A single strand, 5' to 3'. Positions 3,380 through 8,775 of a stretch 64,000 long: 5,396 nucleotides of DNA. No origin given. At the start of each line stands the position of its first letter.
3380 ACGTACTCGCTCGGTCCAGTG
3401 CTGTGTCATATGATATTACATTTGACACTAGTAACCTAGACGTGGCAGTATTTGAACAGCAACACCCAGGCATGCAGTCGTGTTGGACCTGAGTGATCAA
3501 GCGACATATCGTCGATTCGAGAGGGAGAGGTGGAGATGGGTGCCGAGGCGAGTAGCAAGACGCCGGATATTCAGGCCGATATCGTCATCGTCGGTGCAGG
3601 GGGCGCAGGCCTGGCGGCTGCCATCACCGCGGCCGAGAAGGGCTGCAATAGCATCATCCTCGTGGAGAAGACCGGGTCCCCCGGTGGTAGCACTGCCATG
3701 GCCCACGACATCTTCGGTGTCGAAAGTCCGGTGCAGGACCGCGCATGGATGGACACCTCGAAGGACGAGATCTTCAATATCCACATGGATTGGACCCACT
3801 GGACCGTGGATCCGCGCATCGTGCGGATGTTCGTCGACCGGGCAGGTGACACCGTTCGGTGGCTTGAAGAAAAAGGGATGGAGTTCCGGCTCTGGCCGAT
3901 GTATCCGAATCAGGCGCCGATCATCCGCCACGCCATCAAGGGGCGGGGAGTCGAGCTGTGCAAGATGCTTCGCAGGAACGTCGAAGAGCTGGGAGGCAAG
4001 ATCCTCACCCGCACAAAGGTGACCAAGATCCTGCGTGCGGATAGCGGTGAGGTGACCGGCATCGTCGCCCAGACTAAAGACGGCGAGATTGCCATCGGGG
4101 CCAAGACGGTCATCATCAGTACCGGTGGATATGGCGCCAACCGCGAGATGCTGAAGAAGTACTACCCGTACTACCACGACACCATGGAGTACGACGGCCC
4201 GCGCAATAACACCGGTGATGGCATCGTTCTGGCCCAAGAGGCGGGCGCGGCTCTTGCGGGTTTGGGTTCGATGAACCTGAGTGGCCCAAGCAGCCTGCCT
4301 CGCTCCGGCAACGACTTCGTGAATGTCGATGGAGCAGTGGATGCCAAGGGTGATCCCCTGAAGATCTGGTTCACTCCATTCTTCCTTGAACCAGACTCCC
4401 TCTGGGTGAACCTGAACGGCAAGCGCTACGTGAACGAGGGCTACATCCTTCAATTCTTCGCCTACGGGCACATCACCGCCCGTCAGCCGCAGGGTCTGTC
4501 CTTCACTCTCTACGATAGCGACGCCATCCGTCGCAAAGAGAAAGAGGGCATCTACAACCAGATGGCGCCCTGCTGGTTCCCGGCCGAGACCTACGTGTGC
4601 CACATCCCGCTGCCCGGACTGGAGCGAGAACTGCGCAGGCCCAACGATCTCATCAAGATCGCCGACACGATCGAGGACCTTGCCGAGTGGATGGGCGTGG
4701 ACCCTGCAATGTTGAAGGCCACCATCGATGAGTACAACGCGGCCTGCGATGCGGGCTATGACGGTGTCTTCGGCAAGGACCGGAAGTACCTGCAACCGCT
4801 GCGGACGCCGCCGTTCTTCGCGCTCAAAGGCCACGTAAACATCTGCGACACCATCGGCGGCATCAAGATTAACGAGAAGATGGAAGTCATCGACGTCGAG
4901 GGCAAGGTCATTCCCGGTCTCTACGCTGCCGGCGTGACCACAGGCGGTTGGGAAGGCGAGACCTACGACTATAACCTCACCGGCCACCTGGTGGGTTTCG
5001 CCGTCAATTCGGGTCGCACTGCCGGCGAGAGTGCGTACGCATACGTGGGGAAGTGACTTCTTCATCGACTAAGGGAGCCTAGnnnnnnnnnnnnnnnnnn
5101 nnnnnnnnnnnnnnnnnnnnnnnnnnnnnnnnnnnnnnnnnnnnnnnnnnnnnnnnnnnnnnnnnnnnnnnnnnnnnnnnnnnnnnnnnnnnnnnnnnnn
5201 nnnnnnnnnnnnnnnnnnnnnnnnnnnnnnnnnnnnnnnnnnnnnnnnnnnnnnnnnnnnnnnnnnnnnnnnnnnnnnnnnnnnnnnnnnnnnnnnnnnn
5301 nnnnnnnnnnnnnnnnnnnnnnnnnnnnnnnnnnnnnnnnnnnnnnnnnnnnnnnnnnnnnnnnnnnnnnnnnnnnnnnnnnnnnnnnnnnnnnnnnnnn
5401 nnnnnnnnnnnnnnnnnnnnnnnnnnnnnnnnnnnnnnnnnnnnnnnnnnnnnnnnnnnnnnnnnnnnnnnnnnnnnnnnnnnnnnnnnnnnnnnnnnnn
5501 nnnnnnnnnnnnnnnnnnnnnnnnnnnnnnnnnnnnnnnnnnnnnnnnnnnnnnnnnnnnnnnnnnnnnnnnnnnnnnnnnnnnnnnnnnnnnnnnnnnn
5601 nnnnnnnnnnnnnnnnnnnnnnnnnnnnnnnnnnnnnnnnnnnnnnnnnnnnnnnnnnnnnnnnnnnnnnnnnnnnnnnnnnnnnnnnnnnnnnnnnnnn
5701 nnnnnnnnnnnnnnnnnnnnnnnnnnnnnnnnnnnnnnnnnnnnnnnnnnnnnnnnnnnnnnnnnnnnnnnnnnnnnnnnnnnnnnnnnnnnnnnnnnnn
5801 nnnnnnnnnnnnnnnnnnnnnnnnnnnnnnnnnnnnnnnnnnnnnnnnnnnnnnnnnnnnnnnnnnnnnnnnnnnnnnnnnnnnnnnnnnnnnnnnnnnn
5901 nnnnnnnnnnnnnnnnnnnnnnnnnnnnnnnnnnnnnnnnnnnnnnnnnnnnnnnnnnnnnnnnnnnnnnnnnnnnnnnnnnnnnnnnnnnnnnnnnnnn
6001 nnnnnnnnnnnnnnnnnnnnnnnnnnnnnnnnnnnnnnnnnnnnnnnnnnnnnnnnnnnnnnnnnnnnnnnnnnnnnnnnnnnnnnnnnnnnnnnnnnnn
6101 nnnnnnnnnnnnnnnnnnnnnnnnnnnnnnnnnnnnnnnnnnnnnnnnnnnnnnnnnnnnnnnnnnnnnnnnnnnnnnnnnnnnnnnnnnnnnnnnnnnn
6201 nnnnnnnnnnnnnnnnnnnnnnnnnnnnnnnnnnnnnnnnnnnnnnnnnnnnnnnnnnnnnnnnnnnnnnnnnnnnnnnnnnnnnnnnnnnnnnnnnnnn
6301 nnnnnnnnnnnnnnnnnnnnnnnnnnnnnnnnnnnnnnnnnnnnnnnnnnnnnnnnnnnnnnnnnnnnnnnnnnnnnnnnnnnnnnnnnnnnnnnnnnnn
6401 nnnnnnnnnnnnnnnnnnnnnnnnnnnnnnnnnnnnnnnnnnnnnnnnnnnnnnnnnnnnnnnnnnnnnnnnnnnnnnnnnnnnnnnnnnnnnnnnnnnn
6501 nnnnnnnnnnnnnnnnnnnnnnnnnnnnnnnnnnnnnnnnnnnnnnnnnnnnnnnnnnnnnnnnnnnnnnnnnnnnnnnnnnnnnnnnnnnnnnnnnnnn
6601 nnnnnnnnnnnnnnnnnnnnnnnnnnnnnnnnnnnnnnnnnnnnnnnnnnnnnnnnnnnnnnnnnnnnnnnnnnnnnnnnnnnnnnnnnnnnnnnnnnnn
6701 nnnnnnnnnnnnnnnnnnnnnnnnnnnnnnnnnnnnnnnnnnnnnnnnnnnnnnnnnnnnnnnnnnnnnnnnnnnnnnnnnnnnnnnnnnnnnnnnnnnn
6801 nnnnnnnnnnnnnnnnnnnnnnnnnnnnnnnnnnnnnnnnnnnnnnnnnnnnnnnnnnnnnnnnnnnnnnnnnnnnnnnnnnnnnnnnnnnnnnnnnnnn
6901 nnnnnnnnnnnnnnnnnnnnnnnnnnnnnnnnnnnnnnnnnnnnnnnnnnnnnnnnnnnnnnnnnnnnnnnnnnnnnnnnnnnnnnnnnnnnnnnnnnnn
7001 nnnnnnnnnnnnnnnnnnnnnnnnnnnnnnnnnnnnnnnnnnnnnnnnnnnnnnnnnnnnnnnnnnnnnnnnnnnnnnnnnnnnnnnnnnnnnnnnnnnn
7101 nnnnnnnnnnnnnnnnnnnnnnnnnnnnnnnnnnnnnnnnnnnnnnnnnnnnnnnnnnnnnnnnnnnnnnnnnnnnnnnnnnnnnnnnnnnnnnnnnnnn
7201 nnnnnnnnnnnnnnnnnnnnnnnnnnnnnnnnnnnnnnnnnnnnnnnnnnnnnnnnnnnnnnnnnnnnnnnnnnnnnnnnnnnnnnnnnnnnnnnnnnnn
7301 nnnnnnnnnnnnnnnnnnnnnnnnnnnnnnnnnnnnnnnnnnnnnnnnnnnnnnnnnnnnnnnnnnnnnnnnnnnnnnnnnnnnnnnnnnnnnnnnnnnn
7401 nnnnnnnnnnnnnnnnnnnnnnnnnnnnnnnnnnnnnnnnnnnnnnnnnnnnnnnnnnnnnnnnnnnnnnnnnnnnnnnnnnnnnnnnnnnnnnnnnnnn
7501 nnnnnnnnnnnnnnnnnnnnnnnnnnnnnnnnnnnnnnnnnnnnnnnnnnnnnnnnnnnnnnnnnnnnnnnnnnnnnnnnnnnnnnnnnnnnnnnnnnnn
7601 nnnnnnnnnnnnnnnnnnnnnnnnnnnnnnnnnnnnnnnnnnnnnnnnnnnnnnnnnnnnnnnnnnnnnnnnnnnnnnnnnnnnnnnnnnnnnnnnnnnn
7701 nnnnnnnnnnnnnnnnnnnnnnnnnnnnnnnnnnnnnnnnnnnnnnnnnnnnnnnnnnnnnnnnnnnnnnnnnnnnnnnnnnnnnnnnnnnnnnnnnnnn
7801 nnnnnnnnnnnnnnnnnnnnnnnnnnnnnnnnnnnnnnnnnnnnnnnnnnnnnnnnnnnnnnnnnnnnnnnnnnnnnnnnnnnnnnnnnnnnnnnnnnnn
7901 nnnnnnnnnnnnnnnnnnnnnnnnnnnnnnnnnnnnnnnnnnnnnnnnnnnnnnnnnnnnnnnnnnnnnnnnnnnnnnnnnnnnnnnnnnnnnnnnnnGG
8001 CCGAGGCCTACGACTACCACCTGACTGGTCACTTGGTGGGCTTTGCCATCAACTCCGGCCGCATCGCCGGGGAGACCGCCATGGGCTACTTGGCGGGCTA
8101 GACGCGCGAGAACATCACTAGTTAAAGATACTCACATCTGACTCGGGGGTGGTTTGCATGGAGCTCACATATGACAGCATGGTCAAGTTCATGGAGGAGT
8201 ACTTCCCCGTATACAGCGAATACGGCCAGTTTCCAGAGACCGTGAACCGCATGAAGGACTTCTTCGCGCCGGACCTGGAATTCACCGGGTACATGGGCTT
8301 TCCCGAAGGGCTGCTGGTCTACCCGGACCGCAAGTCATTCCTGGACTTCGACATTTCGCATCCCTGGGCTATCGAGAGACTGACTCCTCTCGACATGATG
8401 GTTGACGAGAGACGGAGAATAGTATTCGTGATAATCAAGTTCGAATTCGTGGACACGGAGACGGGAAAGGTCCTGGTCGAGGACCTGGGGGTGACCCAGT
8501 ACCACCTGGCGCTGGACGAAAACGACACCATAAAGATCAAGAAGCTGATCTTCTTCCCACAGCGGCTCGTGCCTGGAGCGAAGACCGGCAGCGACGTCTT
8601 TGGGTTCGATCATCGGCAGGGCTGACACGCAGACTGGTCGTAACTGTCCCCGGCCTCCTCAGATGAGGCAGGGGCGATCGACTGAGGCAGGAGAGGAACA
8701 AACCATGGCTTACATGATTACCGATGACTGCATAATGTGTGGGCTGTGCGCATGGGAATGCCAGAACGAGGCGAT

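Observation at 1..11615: Tandemly duplicated 'FAD flavoprotein + ferredoxin' modules next to GlcD/GlcF-like oxidase genes and an AthL-like molybdoenzyme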

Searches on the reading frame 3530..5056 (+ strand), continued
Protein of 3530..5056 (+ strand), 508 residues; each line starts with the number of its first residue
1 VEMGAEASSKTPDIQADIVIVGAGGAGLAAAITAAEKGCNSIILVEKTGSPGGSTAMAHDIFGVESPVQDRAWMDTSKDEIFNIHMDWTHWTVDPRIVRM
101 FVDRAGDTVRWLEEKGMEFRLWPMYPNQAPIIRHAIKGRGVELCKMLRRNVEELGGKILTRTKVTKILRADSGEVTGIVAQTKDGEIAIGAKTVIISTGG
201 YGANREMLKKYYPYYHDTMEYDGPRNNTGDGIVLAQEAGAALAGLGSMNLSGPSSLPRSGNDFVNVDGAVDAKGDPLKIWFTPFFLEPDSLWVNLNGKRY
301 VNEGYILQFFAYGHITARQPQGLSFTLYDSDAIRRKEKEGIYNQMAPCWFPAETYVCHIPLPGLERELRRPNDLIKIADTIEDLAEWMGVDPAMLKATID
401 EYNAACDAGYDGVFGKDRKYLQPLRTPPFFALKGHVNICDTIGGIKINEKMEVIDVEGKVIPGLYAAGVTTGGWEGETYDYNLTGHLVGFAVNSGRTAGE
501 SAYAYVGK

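Call 75: search_solved_structures(query=A3, max_evalue=0.00001, show_alignments=2)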
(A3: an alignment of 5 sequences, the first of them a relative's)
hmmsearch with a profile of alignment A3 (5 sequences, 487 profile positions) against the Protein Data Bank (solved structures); distinct sequences matched with E-value up to 0.00001: 43.
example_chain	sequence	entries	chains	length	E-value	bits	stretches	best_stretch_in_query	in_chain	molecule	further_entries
8s7t_A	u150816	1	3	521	3.6e-24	88.3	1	7-242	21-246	Oxidoreductase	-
8s7r_A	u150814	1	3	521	4.1e-24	88.1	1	7-242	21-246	Oxidoreductase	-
8s7w_A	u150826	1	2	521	6.1e-24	87.6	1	7-242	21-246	Oxidoreductase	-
8s7s_A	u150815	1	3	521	6.7e-24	87.4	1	7-242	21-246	Oxidoreductase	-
8s7n_A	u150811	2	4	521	6.9e-24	87.4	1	7-242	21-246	Oxidoreductase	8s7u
8s7q_A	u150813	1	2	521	7e-24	87.4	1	7-242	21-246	Oxidoreductase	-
8s7p_A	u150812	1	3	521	7.3e-24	87.3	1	7-242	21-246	Oxidoreductase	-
1wve_A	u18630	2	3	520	1e-21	80.3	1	6-483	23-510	4-cresol dehydrogenase [hydroxylating] flavoprotein subunit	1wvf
1dii_A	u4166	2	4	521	1e-21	80.3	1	6-483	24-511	P-CRESOL METHYLHYDROXYLASE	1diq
8bam_A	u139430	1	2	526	5.3e-21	77.9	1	6-260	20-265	Probable vanillyl-alcohol oxidase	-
8bap_A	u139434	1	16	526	6e-21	77.7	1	6-260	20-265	Probable vanillyl-alcohol oxidase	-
7ywv_A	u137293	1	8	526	6.5e-21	77.6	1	6-260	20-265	Probable vanillyl-alcohol oxidase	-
7ywu_A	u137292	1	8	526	6.9e-21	77.5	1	6-260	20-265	Probable vanillyl-alcohol oxidase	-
9h8p_A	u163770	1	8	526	8.3e-21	77.2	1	6-260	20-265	Probable vanillyl-alcohol oxidase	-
9h8q_A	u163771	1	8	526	8.4e-21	77.2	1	6-260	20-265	Probable vanillyl-alcohol oxidase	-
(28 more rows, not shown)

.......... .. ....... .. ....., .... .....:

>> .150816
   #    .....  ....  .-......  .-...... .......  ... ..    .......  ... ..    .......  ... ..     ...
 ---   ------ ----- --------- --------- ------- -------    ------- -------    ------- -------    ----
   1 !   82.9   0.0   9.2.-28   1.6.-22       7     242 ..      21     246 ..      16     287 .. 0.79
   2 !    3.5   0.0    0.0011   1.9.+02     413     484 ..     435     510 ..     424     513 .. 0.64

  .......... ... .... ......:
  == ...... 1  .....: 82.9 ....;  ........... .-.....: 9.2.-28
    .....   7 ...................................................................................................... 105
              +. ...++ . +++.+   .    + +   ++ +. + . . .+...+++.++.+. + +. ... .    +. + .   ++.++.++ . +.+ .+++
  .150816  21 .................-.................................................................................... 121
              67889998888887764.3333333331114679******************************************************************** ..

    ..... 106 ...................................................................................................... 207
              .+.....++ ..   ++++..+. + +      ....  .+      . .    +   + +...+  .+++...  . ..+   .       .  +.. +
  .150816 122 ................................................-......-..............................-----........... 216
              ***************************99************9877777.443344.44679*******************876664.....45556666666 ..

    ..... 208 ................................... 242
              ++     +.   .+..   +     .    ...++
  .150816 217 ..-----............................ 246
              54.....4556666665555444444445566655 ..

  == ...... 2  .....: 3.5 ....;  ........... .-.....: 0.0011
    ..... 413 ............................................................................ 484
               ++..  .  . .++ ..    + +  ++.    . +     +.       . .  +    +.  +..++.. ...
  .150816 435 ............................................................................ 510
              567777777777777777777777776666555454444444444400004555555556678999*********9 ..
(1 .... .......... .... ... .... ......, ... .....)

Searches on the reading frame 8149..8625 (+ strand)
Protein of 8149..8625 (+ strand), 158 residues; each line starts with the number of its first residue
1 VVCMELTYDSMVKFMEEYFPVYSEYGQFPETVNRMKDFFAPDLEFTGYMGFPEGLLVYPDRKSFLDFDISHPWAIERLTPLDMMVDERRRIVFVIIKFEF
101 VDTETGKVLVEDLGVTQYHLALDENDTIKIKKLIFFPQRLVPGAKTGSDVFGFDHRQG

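Call 3: search_protein_families(library=pfam, proteins=[window:8149-8625:+], max_evalue=0.01)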
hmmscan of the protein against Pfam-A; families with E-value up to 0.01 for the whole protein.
window:8149-8625:+ (158 aa): 0 families

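Call 7: search_protein_families(library=ncbifam, proteins=[window:8149-8625:+], max_evalue=0.001)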
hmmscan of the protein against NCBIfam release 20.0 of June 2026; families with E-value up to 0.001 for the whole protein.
window:8149-8625:+ (158 aa): 0 families

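Call 20: search_solved_structures(query=window:8149-8625:+, max_evalue=10)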
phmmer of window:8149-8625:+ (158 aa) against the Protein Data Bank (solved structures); distinct sequences matched with E-value up to 10: 0.

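Call 22: find_homologous_proteins(query=window:8158-8625:+, max_evalue=0.001)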
Query window:8158-8625:+ (155 aa): 50 proteins with E <= 0.001 among 97 candidates.
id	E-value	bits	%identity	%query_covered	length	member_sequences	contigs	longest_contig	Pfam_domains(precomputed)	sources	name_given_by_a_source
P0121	2.6e-99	348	100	100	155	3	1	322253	-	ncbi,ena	-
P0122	4.7e-76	272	79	100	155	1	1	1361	-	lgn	-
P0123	3.5e-75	270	76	96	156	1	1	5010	-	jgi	-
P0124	9.6e-75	268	79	100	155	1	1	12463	-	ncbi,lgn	-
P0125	7.5e-72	259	74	99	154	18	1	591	-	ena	-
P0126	3.9e-70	253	74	96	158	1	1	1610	-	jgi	jgi:hypothetical protein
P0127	1.5e-68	248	72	96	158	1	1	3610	-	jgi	jgi:hypothetical protein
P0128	1.7e-67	245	79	88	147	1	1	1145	-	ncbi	-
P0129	1.6e-62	228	70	95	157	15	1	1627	-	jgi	jgi:hypothetical protein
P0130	2.6e-60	221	66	99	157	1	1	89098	-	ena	-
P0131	1.6e-59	219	82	76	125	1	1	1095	-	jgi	jgi:hypothetical protein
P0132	1.4e-58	216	66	95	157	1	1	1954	-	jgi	jgi:hypothetical protein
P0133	5.6e-58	214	61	100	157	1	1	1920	-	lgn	-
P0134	6.8e-58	213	64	95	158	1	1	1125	-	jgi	jgi:hypothetical protein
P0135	1.2e-57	212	61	99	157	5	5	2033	-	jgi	jgi:hypothetical protein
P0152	7.7e-33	132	47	96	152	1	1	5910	PF14534.13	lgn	-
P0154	9.9e-33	132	47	97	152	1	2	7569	PF14534.13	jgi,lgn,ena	-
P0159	9.1e-32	128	46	100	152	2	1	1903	PF14534.13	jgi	jgi:hypothetical protein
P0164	5.5e-30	123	45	97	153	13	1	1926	PF14534.13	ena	-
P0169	3.6e-28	117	43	97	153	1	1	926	PF14534.13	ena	-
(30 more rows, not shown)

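Call 23: find_encoding_contigs(protein=P0121, flank=10000, max_places=3)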
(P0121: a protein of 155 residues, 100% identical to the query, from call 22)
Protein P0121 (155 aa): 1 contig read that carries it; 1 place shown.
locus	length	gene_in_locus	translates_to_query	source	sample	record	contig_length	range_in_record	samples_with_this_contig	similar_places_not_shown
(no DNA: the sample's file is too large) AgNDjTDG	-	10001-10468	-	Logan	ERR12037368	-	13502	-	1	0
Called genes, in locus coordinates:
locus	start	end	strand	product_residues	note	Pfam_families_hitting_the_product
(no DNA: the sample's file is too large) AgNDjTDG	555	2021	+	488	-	PF01565:FAD_binding_4, PF02913:FAD-oxidase_C (faint)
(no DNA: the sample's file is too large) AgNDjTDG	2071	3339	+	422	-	PF02754:CCG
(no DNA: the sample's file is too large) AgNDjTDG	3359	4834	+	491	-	PF01565:FAD_binding_4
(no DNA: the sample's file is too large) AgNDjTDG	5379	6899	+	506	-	PF00890:FAD_binding_2, PF01266:DAO, PF07992:Pyr_redox_2, PF12831:FAD_oxidored, PF13450:NAD_binding_8 (faint), PF13738:Pyr_redox_3 (faint), PF03486:HI0933_like (weak)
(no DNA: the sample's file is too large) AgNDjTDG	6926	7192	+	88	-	PF00037:Fer4 (weak), PF12838:Fer4_7 (faint), PF13187:Fer4_9 (faint), PF13237:Fer4_10 (faint)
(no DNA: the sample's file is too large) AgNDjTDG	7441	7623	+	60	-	-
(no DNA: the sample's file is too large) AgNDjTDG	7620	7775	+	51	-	-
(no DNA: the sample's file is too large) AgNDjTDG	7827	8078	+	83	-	-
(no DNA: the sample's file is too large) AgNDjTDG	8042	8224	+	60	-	-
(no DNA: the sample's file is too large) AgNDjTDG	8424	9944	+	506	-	PF00890:FAD_binding_2, PF01266:DAO (weak), PF03486:HI0933_like (faint), PF07992:Pyr_redox_2 (weak), PF12831:FAD_oxidored, PF13738:Pyr_redox_3 (faint), PF01266:DAO (weak)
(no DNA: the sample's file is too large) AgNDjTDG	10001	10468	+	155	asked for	-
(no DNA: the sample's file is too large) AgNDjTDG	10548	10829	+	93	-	PF00037:Fer4 (weak)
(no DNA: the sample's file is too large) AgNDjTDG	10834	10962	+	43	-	?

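Call 39: search_protein_families(library=pfam, proteins=[window:8158-8625:+], max_evalue=1)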
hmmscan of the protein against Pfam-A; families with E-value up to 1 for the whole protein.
window:8158-8625:+ (155 aa): 0 families

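Call 48: predict_structure(alignment_id=A2)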
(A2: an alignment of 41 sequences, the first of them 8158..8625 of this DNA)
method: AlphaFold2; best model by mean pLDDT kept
length: 155 residues; sequences in the alignment: 41
mean_pLDDT: 93.5   pTM: 0.88
mean pLDDT of the five models: 93.5, 93.0, 93.0, 92.9, 92.8
residues with pLDDT >= 90: 125; 70-90: 24; 50-70: 5; < 50: 1
segments of 3 or more residues with pLDDT < 50: none
pLDDT, mean of each block of 10 residues (from residue 1): 96 98 96 98 90 96 93 97 98 97 95 98 97 89 83 56
secondary structure, 60 per line:
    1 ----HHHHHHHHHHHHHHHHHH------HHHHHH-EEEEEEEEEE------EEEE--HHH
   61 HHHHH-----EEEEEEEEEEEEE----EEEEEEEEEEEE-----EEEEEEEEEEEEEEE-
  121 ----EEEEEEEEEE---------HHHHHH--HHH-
elements in order: H5-22 H29-34 E36-45 E52-55 H58-65 E71-83 E88-99 E105-119 E125-134 H144-149

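Call 50: fold_search(model_id=the predicted structure, library=pdb)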
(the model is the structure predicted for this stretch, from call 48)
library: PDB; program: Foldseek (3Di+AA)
matches with E <= 10: 1087; with E <= 0.001: 221
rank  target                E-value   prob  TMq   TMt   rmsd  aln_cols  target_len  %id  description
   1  8yhm_A                4.1e-06  1.00  0.63  0.73   2.9       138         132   18  The structure of SdnG covalently binding with the cope rearrangement product (released 2025-10-22)
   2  5wqf_F                6.6e-06  1.00  0.61  0.67   3.5       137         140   14  Structure of fungal meroterpenoid isomerase Trt14 (released 2017-07-26)
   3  8yi8_C                7.5e-06  1.00  0.61  0.66   6.7       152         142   18  The complex structure of SdnG with product (released 2025-10-22)
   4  8yhg_A                1.0e-05  1.00  0.62  0.71   3.0       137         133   18  The complex structure of SdnG with its analogue of substrate (released 2025-10-22)
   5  3g16_B                1.0e-05  1.00  0.62  0.63   4.9       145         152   13  Crystal structure of protein of unknown function with cystatin-like fold (YP_001022489.1) from METHYLOBIUM PETROLEOPHI (released 2009-02-17)
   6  8uqf_B                1.0e-05  1.00  0.56  0.66   4.0       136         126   18  Crystal structure of designed cortisol-binding protein hcy129_mpnn5 (released 2024-11-20)
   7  8yhg_B                1.1e-05  1.00  0.62  0.71   3.0       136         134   17  The complex structure of SdnG with its analogue of substrate (released 2025-10-22)
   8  7xsi_B                1.4e-05  1.00  0.62  0.72   3.1       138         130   19  SdnG, a Diels Alderase catalyzed the formation of norbornene skeleton in Sordarin biosynthetic pathway (released 2022-12-28)
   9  8yia_B                1.5e-05  1.00  0.62  0.66   4.4       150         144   17  The selenomethionine contained structure of SdnG (released 2025-10-22)
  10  8yj4_A                2.0e-05  1.00  0.62  0.70   3.0       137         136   19  The complex structure of SdnG with its analogue of substrate (released 2025-10-22)
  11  5iep                  2.1e-05  1.00  0.56  0.69   3.6       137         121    9  Structure of CDL2.3b, a computationally designed Vitamin-D3 binder (released 2017-03-01)
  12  8yia_C                2.2e-05  1.00  0.62  0.70   2.9       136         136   18  The selenomethionine contained structure of SdnG (released 2025-10-22)
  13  5wqf_C                2.4e-05  1.00  0.61  0.67   3.5       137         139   14  Structure of fungal meroterpenoid isomerase Trt14 (released 2017-07-26)
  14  7xsi_A                2.5e-05  1.00  0.63  0.73   3.1       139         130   19  SdnG, a Diels Alderase catalyzed the formation of norbornene skeleton in Sordarin biosynthetic pathway (released 2022-12-28)
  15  3grd_B                2.5e-05  1.00  0.54  0.62   4.9       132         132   16  Crystal structure of NTF2-superfamily protein with unknown function (NP_977240.1) from BACILLUS CEREUS ATCC 10987 at 1 (released 2009-04-07)
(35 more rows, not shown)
